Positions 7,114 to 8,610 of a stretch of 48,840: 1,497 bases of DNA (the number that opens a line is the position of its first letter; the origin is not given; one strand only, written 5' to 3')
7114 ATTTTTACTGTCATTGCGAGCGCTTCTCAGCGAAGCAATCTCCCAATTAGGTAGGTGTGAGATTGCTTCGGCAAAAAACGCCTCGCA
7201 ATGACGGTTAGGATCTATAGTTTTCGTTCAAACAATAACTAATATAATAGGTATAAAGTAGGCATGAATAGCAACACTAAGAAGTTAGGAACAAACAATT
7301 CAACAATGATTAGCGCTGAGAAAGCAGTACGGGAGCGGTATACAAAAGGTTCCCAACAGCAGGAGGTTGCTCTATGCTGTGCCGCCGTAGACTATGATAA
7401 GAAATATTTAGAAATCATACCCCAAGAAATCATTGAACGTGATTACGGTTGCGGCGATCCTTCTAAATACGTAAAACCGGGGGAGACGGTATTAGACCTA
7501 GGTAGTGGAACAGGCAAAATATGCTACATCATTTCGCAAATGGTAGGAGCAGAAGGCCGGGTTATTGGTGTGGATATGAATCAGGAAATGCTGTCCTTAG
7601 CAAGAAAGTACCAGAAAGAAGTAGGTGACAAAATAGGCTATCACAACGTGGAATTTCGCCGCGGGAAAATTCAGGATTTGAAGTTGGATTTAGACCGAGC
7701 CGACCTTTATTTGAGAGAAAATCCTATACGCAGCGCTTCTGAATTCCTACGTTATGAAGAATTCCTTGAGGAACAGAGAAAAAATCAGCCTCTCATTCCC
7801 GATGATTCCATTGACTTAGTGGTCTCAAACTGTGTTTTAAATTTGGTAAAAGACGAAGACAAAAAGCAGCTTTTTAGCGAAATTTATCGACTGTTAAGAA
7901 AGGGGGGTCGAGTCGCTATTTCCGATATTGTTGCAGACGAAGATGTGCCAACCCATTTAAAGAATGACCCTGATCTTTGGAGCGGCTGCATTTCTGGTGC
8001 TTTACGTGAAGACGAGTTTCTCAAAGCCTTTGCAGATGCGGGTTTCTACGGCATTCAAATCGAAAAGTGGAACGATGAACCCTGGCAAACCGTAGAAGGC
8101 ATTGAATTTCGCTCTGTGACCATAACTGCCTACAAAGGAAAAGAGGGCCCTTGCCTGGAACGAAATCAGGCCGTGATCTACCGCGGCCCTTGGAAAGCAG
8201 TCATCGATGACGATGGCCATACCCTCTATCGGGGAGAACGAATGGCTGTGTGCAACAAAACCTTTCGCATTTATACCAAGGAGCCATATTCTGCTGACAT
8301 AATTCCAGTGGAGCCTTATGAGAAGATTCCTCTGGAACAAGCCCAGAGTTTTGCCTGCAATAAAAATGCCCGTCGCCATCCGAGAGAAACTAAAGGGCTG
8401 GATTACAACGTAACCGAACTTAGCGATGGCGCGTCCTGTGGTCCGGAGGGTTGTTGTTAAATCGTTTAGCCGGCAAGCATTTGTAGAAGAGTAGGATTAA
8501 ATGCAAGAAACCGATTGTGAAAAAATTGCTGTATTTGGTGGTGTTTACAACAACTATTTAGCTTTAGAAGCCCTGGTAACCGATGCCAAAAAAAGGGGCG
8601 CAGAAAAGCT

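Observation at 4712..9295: Flavoprotein / radical-SAM / ArsM / atypical phosphoesterase cluster: a biosynthetic-looking organoarsenical locus with no resistance genes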

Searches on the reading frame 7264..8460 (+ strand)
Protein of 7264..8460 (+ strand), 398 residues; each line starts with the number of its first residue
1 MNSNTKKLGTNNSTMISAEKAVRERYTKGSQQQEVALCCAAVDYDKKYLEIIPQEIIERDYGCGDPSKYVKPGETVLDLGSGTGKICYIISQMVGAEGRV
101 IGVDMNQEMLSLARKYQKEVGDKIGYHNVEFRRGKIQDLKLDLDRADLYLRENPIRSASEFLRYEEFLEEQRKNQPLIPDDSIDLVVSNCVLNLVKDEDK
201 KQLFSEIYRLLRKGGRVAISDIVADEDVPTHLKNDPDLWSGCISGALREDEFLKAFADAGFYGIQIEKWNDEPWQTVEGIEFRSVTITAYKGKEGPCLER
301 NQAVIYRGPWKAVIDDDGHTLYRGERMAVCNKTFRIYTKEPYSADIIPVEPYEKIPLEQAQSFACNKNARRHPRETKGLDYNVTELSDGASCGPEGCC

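Call 3: search_protein_families(library=pfam, proteins=[window:7264-8460:+], max_evalue=0.01)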
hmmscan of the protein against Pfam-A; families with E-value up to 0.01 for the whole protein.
window:7264-8460:+ (398 aa): 14 families
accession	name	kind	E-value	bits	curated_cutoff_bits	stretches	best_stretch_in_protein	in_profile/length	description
PF13847.12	Methyltransf_31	-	1.5e-29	103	27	2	71-155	2-84/145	Methyltransferase domain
PF13649.12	Methyltransf_25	-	1.5e-19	70.9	27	2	76-150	1-69/97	Methyltransferase domain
PF08241.18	Methyltransf_11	-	5.5e-18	65.8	21.2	2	168-219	47-95/95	Methyltransferase domain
PF01209.24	Ubie_methyltran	-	3.2e-13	50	20.1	1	70-150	45-121/233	ubiE/COQ5 methyltransferase family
PF08242.18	Methyltransf_12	-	3.9e-11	44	30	1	77-217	1-98/98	Methyltransferase domain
PF13489.12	Methyltransf_23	-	1.9e-09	37.9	27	1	71-263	21-161/164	Methyltransferase domain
PF01135.25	PCMT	-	6e-08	33.1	20.3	1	70-132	71-129/210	Protein-L-isoaspartate(D-aspartate) O-methyltransferase (PCMT)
PF01728.25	FtsJ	-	5.7e-07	30.1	24.1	1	69-139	18-78/181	FtsJ-like methyltransferase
PF02353.26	CMAS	-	8.3e-06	25.7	27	1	70-122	60-110/273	Mycolic acid cyclopropane synthetase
PF06325.19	PrmA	-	4.1e-05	23.7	22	0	68-115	157-202/296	Ribosomal protein L11 methyltransferase (PrmA)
PF13679.12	Methyltransf_32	-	0.00055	20.3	27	1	72-140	25-93/143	Methyltransferase domain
PF01269.23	Fibrillarin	-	0.0043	16.7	27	1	69-109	68-108/227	Fibrillarin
PF24675.1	NpmA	-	0.006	16.3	60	1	74-143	25-93/214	16S rRNA (adenine(1408)-N(1))-methyltransferase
PF08123.19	DOT1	-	0.0081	16.2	23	0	70-125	40-94/205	Histone methylation protein DOT1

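Call 4: search_protein_families(library=ncbifam, proteins=[window:7264-8460:+], max_evalue=0.01)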
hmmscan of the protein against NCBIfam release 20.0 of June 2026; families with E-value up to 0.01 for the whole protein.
window:7264-8460:+ (398 aa): 51 families (the best 25 are shown)
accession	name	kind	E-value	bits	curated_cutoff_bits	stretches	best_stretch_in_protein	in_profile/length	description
NF040538.1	methyl_ArsM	equivalog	9.3e-115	383.6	500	1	27-354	16-344/356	arsinothricin biosynthesis methyltransferase ArsM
NF008823.0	PRK11873.1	subfamily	6.1e-61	206.3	263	2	166-271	131-233/272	arsenite methyltransferase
NF038099.1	AsSugarArsM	exception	7.1e-40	137.1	400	2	178-338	130-299/321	arsenosugar biosynthesis arsenite methyltransferase ArsM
NF041537.1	ArsM_AhpD_UU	exception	6e-36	123.9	510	2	167-266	131-227/345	arsenite methyltransferase/AhpD domain selenoprotein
NF047649.1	MTase_UXPK_star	exception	1.5e-31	109.5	460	2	42-144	45-145/283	methyltransferase/UXPK-star double selenoprotein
NF041536.1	ArsM_DUF2284_UU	exception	6.5e-31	107.2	575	2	40-144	42-144/459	arsenite methyltransferase/DUF2284 domain selenoprotein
NF040539.1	AST_met_ArsM_2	exception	2.3e-20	73.5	240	1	167-271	114-215/262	putative arsinothricin biosynthesis methyltransferase ArsM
NF045667.1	MTase_DVU1556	equivalog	2.3e-20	73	155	2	167-264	70-163/213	DVU_1556 family methyltransferase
NF043040.1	corrin_prot_MT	hypoth_equivalog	1.6e-15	57.2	180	2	68-133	37-96/216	corrinoid protein-associated methyltransferase CpaM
NF001244.0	PRK00216.1-5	equivalog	1.1e-14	54.3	216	1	71-147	47-120/236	bifunctional demethylmenaquinone methyltransferase/2-methoxy-6-polyprenyl-1,4-benzoquinol methylase UbiE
NF052510.1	methyltran_MpqE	exception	5.8e-12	45.5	335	1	70-140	44-111/234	methyl-plastoquinone biosynthesis methyltransferase MpqE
TIGR02072.1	BioC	equivalog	6.6e-11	42.5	184.95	1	74-225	36-138/244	malonyl-ACP O-methyltransferase BioC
TIGR01934.1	MenG_MenH_UbiE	subfamily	1.1e-10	41.3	158.35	1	71-142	38-103/223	ubiquinone/menaquinone biosynthesis methyltransferase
NF001240.0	PRK00216.1-1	equivalog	1.5e-10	40.5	378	1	69-121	60-112/251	bifunctional demethylmenaquinone methyltransferase/2-methoxy-6-polyprenyl-1,4-benzoquinol methylase UbiE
TIGR02752.1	MenG_heptapren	equivalog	3.5e-09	36.5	419.85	1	70-147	43-116/231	demethylmenaquinone methyltransferase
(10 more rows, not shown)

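Call 29: search_solved_structures(query=window:7264-8460:+, max_evalue=0.00001, show_alignments=1)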
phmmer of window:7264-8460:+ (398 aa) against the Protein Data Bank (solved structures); distinct sequences matched with E-value up to 0.00001: 11.
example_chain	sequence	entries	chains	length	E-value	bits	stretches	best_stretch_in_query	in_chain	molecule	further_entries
4kw7_A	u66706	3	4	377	4.2e-35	124.8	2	153-267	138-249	Arsenic methyltransferase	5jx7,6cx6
4fr0_A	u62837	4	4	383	4.5e-35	124.7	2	153-267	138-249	Arsenic methyltransferase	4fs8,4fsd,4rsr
5eg5_A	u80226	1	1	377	7.1e-34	120.8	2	153-267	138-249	Arsenic methyltransferase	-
8xt7_A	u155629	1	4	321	6.5e-30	107.7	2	178-358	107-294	Arsenite methyltransferase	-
5evj_A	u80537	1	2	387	3.4e-29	105.4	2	178-309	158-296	Arsenite methyltransferase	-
3dh0_A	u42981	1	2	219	1.1e-07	34.5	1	70-170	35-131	SAM dependent methyltransferase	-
5wp5_A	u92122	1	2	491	7e-07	31.9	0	177-230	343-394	Phosphomethylethanolamine N-methyltransferase 2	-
5wp4_A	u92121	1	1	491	9.6e-07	31.4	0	178-230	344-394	Phosphoethanolamine N-methyltransferase 1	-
4iv8_A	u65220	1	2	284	2.7e-06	30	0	69-123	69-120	Phosphoethanolamine N-methyltransferase,putative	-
3dtn_A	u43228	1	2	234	3.7e-06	29.5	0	181-254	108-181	Putative Methyltransferase MM_2633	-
2b25_A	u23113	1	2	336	9.4e-06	28.2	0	70-130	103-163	hypothetical protein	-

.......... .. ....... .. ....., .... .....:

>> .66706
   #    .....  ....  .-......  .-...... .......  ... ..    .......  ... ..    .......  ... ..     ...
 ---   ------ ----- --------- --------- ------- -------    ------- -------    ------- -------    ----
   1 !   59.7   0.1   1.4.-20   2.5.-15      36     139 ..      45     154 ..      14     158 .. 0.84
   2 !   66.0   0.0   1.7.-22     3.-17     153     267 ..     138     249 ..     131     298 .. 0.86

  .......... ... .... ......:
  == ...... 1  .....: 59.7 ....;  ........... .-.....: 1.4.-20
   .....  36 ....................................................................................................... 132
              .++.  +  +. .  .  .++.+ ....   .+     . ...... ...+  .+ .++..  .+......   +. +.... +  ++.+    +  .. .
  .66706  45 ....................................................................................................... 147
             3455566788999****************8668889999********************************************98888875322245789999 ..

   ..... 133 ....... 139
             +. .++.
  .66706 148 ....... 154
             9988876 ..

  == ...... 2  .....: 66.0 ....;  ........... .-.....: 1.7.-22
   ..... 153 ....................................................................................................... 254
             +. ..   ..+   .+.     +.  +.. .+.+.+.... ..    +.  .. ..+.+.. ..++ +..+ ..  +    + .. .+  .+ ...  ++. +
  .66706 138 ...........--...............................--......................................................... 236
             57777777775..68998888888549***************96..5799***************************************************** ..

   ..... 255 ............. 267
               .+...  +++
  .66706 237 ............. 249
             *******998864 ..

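Call 32: find_homologous_proteins(query=window:7264-8460:+)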
Query window:7264-8460:+ (398 aa): 8000 proteins with E <= 0.001 among 8000 candidates; the best 120 are listed.
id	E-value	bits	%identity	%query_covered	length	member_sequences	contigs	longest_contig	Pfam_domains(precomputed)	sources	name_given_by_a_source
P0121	9.9e-271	916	99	100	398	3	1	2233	PF13847.13,PF13489.13,PF02353.27,PF13649.13,PF01135.26,PF01728.26,PF01209.25,PF08241.19,PF08242.19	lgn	-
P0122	2.3e-234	796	87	97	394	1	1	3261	PF13847.13,PF13489.13,PF02353.27,PF13649.13,PF01135.26,PF01728.26,PF01209.25,PF08241.19,PF08242.19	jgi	jgi:ubiquinone/menaquinone biosynthesis C-methylase UbiE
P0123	5.4e-233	791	85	100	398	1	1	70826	PF13847.13,PF13489.13,PF06325.20,PF13649.13,PF01135.26,PF01728.26,PF01209.25,PF08241.19,PF08242.19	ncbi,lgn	ncbi:MAG: methyltransferase domain-containing protein [bacterium]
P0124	7.9e-231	784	85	97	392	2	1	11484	PF13847.13,PF13489.13,PF06325.20,PF02353.27,PF13649.13,PF01135.26,PF01728.26,PF01209.25,PF08241.19,PF08242.19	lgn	-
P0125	1.1e-228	777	83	100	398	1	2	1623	PF13847.13,PF13489.13,PF06325.20,PF02353.27,PF13649.13,PF01135.26,PF01728.26,PF01209.25,PF08241.19,PF08242.19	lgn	-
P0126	1.5e-228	777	85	99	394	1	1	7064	PF13847.13,PF13489.13,PF13649.13,PF01135.26,PF01728.26,PF01209.25,PF08241.19,PF08242.19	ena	-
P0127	1.3e-218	744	81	96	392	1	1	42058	PF13847.13,PF13489.13,PF02353.27,PF13649.13,PF01135.26,PF01728.26,PF01209.25,PF08241.19,PF08242.19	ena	-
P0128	4.1e-218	742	78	100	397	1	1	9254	PF13847.13,PF13489.13,PF06325.20,PF02353.27,PF13649.13,PF01135.26,PF01728.26,PF01209.25,PF08241.19,PF08242.19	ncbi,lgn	ncbi:MAG: methyltransferase domain-containing protein [bacterium]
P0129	9.1e-217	738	78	100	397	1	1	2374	PF13847.13,PF13489.13,PF13649.13,PF01135.26,PF01728.26,PF01209.25,PF08241.19,PF08242.19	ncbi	-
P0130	1.7e-216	737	79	98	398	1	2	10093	PF13847.13,PF13489.13,PF06325.20,PF02353.27,PF13649.13,PF01135.26,PF01728.26,PF01209.25,PF08241.19,PF08242.19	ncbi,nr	ncbi:MAG: methyltransferase domain-containing protein [Calditrichaeota bacterium]|nr:MAG: methyltran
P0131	2.8e-216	736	78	100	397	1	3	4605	PF13847.13,PF13489.13,PF13649.13,PF01135.26,PF01728.26,PF01209.25,PF08241.19,PF08242.19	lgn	-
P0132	3.9e-216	736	77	100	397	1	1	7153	PF13847.13,PF13489.13,PF13649.13,PF01728.26,PF01209.25,PF08241.19,PF08242.19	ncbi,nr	ncbi:methyltransferase domain-containing protein [candidate division KSB1 bacterium]|nr:methyltransf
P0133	7.5e-216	735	77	100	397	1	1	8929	PF13847.13,PF13489.13,PF13649.13,PF01728.26,PF01209.25,PF08241.19,PF08242.19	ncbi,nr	ncbi:methyltransferase domain-containing protein [candidate division KSB1 bacterium]|nr:methyltransf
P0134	1.0e-215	734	79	99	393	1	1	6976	PF13847.13,PF13489.13,PF06325.20,PF02353.27,PF13649.13,PF01135.26,PF01728.26,PF01209.25,PF08241.19,PF08242.19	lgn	-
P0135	1.1e-215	734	77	100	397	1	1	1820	PF13847.13,PF13489.13,PF13649.13,PF01728.26,PF01209.25,PF08241.19,PF08242.19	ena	-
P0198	6.8e-183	626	67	98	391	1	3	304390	PF13847.13,PF13489.13,PF06325.20,PF13649.13,PF01135.26,PF01728.26,PF01209.25,PF08241.19,PF08242.19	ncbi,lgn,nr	ncbi:MAG: methyltransferase domain-containing protein [candidate division KSB1 bacterium]|nr:methylt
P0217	2.2e-179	615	67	98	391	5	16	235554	PF13847.13,PF13489.13,PF06325.20,PF13649.13,PF01135.26,PF01728.26,PF01209.25,PF08241.19,PF08242.19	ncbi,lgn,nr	ncbi:methyltransferase domain-containing protein [bacterium]|nr:methyltransferase domain-containing 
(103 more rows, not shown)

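Call 33: search_dna_similar(query=window:7264-8460:+, collection=plasmids, mode=protein, max_rows=25)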
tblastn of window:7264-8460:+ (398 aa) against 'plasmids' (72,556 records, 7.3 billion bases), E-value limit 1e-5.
Records with a match: 91; places in all: 100; records where one place covers at least 80% of the query: 4.
Best place of each record, by identity: <60% 91.
By first word of the organism name: Halobacterium 9; Pantoea 6; Staphylococcus 5; Streptomyces 4; Haladaptatus 3; Paenibacillus 3; Paraclostridium 3; Rubrobacter 3; Natrinema 3; Halorussus 3; and 41 more.
By predicted mobility (MOB-suite, as given by PLSDB): non-mobilizable 75; mobilizable 11; conjugative 5.
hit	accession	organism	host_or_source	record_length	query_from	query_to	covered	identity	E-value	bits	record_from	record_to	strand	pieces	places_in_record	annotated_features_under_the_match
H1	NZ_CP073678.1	Cupriavidus sp. KK10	Isolate,A bacterial consortium from ...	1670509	16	397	96%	48.8%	3e-118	385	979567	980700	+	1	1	none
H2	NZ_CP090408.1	Staphylococcus aureus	swine,cell culture,pork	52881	15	365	88%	51.6%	3e-114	374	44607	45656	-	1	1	methyltransferase domain-containing protein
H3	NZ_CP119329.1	Staphylococcus sp. NRL 16/872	Homo sapiens,swab of ear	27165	15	342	82%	51.2%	3e-111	365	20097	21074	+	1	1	methyltransferase domain-containing protein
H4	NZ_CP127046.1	Pseudomonas amygdali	Cucumis sativus,Culture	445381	15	324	78%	38.8%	1e-64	230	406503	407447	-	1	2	arsM: arsinothricin biosynthesis methyltransferase ArsM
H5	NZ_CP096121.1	Acinetobacter portensis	milking environment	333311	22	336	79%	31.8%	8e-34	140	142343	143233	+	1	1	methyltransferase domain-containing protein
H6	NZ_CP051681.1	Cohnella herbarum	cell culture,Fermented liquor based on ...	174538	40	272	59%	40.3%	7e-36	147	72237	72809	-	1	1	arsenite methyltransferase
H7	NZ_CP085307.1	Haladaptatus pallidirubidus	cell culture,saline soil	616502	3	266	66%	35.1%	1e-32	137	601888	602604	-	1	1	arsenite methyltransferase | winged helix-turn-helix domain-containing protein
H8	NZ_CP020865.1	Paenibacillus sp. Cedars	Single culture,Alkaline pool submerged ...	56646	40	267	57%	39.8%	2e-35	145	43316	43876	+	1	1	arsenite methyltransferase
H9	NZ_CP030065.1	Halorubrum sp. PV6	salt water,water sample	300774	10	301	73%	31.0%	2e-28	124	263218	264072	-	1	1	arsenite methyltransferase | metalloregulator ArsR/SmtB family transcription factor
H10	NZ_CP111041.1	Haladaptatus caseinilyticus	cell culture,sediment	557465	3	267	67%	33.9%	1e-31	134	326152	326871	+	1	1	arsenite methyltransferase | metalloregulator ArsR/SmtB family transcription factor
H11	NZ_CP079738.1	Paraclostridium bifermentans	whole organism,soil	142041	22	294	69%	32.4%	6e-30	129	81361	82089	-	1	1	arsM: arsenite methyltransferase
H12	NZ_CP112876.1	Pseudanabaena galeata CCNP1313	-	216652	10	333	81%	27.3%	1e-27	122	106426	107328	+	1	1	arsM: arsenosugar biosynthesis arsenite methyltransferase ArsM | mercuric reductase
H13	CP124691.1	Paraclostridium bifermentans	Whole organism,peat soil sample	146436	22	294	69%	32.1%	1e-29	128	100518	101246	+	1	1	arsM: arsenite methyltransferase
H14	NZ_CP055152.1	Adhaeribacter radiodurans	Cell culture,rhizospheric soil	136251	11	268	65%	33.8%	2e-37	151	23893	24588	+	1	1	arsenite methyltransferase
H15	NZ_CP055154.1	Adhaeribacter swui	Cell culture,Mud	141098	11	268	65%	33.8%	2e-36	148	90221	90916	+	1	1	arsenite methyltransferase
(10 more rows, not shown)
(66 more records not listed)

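Call 35: get_annotated_region(hit=H4, flank=6000)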
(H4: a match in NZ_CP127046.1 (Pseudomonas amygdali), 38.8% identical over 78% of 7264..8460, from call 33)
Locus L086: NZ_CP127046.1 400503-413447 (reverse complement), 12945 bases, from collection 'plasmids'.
description: Pseudomonas amygdali pv. lachrymans strain YM7902 plasmid pPlaYM7902A, complete sequence
organism: Pseudomonas amygdali (NCBI taxid 53707)
taxonomy: Bacteria; Pseudomonadota; Gammaproteobacteria; Pseudomonadales; Pseudomonadaceae; Pseudomonas; Pseudomonas amygdali
host: -; source: Cucumis sativus,Culture; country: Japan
typing (MOB-suite, as given by PLSDB): non-mobilizable; replicon rep_cluster_1081; mating-pair formation MPF_I
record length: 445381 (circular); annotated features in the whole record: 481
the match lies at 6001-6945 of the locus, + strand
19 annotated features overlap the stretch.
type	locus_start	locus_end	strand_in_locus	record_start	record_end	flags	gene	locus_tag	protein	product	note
CDS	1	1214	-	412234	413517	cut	-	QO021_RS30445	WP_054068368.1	arsenic transporter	GO:0046685 - response to arsenic-containing substance [Evidence IEA]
CDS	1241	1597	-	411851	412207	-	-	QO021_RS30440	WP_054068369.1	metalloregulator ArsR/SmtB family transcription factor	GO:0006355 - regulation of DNA-templated transcription [Evidence IEA]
CDS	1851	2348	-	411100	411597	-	-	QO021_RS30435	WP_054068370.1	MarR family transcriptional regulator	GO:0006355 - regulation of DNA-templated transcription [Evidence IEA]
CDS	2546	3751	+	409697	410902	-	arsQ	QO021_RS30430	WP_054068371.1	arsinothricin export permease ArsQ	-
CDS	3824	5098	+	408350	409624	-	arsL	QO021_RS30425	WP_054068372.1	arsinothricin biosynthesis radical SAM protein ArsL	-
CDS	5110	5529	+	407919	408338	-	-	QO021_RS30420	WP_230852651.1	hypothetical protein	-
CDS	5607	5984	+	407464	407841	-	-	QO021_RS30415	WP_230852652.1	hypothetical protein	-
CDS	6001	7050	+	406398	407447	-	arsM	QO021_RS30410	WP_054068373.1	arsinothricin biosynthesis methyltransferase ArsM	-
CDS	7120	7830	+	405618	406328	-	-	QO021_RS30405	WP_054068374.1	aquaporin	GO:0055085 - transmembrane transport [Evidence IEA]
CDS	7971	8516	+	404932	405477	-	-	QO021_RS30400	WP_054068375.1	arsinothricin resistance N-acetyltransferase ArsN1 family B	-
CDS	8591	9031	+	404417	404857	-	-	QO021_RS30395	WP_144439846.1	hypothetical protein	-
CDS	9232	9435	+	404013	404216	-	-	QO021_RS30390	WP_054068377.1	hypothetical protein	-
CDS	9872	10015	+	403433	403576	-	-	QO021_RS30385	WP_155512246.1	hypothetical protein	-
CDS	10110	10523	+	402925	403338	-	-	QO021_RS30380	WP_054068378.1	hypothetical protein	-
CDS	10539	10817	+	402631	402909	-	-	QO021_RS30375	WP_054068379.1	hypothetical protein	-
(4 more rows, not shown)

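Call 36: get_annotated_region(hit=H2, flank=6000)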
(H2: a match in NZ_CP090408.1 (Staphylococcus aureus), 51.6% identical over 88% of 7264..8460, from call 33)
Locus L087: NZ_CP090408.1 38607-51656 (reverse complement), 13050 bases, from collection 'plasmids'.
description: Staphylococcus aureus strain GD4SA159-1 plasmid pSA159, complete sequence
organism: Staphylococcus aureus (NCBI taxid 1280)
taxonomy: Bacteria; Bacillota; Bacilli; Bacillales; Staphylococcaceae; Staphylococcus; Staphylococcus aureus
host: -; source: swine,cell culture,pork; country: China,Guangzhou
typing (MOB-suite, as given by PLSDB): non-mobilizable
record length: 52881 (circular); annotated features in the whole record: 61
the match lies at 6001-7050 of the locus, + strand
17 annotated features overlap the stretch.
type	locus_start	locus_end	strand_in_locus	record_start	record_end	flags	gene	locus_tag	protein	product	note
CDS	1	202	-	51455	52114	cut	-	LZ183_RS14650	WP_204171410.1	thioredoxin domain-containing protein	-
predicted_resistance_gene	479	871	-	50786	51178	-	arsC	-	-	thioredoxin-dependent arsenate reductase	predicted by amrfinderplus; class ARSENIC; identity 99.24%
predicted_resistance_gene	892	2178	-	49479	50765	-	arsB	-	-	arsenite efflux transporter membrane subunit ArsB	predicted by amrfinderplus; class ARSENIC; identity 100.0%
predicted_resistance_gene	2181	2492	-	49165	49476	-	arsR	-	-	As(III)-sensing metalloregulatory transcriptional repressor ArsR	predicted by amrfinderplus; class ARSENIC; identity 99.04%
CDS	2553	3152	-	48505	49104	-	-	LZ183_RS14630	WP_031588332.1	recombinase family protein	GO:0006310 - DNA recombination [Evidence IEA]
CDS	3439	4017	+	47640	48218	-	-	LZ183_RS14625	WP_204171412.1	recombinase family protein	GO:0006310 - DNA recombination [Evidence IEA]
CDS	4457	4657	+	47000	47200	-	-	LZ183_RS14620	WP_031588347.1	hypothetical protein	-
CDS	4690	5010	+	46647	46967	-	-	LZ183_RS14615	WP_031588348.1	metalloregulator ArsR/SmtB family transcription factor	GO:0006355 - regulation of DNA-templated transcription [Evidence IEA]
CDS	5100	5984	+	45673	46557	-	-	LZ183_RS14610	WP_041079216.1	permease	-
CDS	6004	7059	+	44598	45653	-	-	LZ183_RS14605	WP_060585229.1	methyltransferase domain-containing protein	-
CDS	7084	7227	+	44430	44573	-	-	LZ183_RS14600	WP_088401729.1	hypothetical protein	-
CDS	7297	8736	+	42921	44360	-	-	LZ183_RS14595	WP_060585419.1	Mu transposase C-terminal domain-containing protein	-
CDS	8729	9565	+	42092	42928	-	-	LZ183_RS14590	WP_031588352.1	AAA family ATPase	-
CDS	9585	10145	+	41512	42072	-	-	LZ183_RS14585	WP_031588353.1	recombinase family protein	GO:0006310 - DNA recombination [Evidence IEA]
CDS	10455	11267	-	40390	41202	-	-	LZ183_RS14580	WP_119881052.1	AAA family ATPase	-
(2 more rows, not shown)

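Call 37: get_annotated_region(hit=H1, flank=6000)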
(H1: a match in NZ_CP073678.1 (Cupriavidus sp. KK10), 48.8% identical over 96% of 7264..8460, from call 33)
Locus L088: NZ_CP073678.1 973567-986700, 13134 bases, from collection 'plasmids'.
description: Cupriavidus sp. KK10 plasmid p1, complete sequence
organism: Cupriavidus sp. KK10 (NCBI taxid 1478019)
taxonomy: Bacteria; Pseudomonadota; Betaproteobacteria; Burkholderiales; Burkholderiaceae; Cupriavidus; Cupriavidus sp. KK10
host: -; source: Isolate,A bacterial consortium from cattle pasture soil, USA; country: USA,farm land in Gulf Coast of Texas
typing (MOB-suite, as given by PLSDB): non-mobilizable; mating-pair formation MPF_T
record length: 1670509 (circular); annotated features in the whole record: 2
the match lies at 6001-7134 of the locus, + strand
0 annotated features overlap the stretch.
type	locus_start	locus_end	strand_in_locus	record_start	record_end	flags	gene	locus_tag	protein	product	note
